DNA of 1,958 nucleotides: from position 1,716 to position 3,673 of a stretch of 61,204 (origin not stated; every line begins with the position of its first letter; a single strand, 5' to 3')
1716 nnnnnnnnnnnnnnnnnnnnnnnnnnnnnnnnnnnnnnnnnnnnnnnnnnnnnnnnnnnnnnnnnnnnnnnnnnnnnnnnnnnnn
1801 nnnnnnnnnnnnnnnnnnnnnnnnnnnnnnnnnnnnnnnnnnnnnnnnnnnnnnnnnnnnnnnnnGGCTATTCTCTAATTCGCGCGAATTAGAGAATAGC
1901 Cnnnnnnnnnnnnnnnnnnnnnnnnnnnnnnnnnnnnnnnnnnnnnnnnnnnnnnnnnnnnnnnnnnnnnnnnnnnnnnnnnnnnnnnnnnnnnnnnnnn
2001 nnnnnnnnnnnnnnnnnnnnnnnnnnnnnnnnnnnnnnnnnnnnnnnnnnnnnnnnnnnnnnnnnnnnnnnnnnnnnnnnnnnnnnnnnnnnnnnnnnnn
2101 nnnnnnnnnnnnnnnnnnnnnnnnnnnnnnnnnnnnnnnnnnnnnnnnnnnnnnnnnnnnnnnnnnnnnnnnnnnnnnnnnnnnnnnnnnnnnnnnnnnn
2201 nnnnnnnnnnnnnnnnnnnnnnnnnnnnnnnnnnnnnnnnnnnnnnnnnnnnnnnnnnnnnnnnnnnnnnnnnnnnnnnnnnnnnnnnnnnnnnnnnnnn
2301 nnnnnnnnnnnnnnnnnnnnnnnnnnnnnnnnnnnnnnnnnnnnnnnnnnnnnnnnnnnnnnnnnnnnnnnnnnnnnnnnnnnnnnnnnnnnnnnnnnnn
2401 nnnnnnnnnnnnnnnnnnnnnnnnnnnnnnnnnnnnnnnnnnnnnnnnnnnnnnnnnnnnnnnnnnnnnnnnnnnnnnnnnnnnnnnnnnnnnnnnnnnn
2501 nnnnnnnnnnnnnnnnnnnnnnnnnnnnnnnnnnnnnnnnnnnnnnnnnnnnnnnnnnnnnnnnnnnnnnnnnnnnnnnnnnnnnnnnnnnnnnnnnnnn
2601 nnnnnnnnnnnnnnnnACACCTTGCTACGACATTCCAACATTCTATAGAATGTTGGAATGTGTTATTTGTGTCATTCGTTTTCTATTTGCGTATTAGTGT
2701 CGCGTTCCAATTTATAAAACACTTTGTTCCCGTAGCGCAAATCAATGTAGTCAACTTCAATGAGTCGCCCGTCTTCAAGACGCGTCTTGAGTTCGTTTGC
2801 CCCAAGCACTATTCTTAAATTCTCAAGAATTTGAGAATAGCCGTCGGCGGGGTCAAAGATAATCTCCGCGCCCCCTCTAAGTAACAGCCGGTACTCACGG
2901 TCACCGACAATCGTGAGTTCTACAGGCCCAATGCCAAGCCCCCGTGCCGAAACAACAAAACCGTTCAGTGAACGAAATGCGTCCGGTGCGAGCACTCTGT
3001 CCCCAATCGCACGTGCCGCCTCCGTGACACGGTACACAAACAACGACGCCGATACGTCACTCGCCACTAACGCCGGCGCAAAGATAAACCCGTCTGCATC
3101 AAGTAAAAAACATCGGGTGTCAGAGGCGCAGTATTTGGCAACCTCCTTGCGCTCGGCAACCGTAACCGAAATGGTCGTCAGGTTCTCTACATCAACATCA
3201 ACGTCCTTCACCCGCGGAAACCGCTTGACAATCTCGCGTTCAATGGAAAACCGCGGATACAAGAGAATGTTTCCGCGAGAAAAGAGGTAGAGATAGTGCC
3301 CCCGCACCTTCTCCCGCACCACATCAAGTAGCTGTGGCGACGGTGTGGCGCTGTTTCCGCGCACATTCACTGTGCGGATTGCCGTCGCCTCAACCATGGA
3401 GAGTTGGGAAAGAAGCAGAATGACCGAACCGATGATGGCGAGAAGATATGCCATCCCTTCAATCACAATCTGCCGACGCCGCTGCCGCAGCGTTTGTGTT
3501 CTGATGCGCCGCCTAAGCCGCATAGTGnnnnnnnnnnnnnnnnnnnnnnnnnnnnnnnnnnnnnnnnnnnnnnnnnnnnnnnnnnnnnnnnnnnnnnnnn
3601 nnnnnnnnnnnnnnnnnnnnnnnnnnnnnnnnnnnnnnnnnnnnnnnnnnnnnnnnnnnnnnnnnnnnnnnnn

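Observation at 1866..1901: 36-nt perfect palindrome sits in-frame inside dus: founding copy of a 32-nt palindromic element family that colonises housekeeping genes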

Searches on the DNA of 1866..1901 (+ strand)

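Call 77: search_dna_similar(query=window:1866-1901:+, collection=phages, mode=near, max_evalue=10)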
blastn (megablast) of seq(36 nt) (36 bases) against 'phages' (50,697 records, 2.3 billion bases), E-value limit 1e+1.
No match.

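Call 78: search_dna_similar(query=window:1866-1901:+, collection=plasmids, mode=near, max_evalue=10)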
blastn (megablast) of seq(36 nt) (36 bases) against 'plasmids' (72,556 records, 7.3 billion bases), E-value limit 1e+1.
No match.

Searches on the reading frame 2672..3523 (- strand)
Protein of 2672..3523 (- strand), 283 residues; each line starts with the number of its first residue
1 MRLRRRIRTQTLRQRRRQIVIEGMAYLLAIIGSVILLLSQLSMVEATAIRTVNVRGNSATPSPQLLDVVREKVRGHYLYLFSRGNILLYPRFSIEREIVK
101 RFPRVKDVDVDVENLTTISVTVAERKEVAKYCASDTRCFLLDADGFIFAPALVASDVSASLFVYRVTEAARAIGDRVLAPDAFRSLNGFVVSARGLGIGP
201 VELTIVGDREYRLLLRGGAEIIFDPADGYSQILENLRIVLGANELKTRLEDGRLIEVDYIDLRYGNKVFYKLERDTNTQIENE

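Call 34: search_protein_families(library=pfam, proteins=[window:2672-3523:-], max_evalue=0.01)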
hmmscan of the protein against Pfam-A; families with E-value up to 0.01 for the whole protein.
window:2672-3523:- (283 aa): 1 family
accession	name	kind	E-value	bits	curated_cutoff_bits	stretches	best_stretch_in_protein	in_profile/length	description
PF08478.15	POTRA_1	-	0.00024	21.8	23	1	48-125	2-69/69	POTRA domain, FtsQ-type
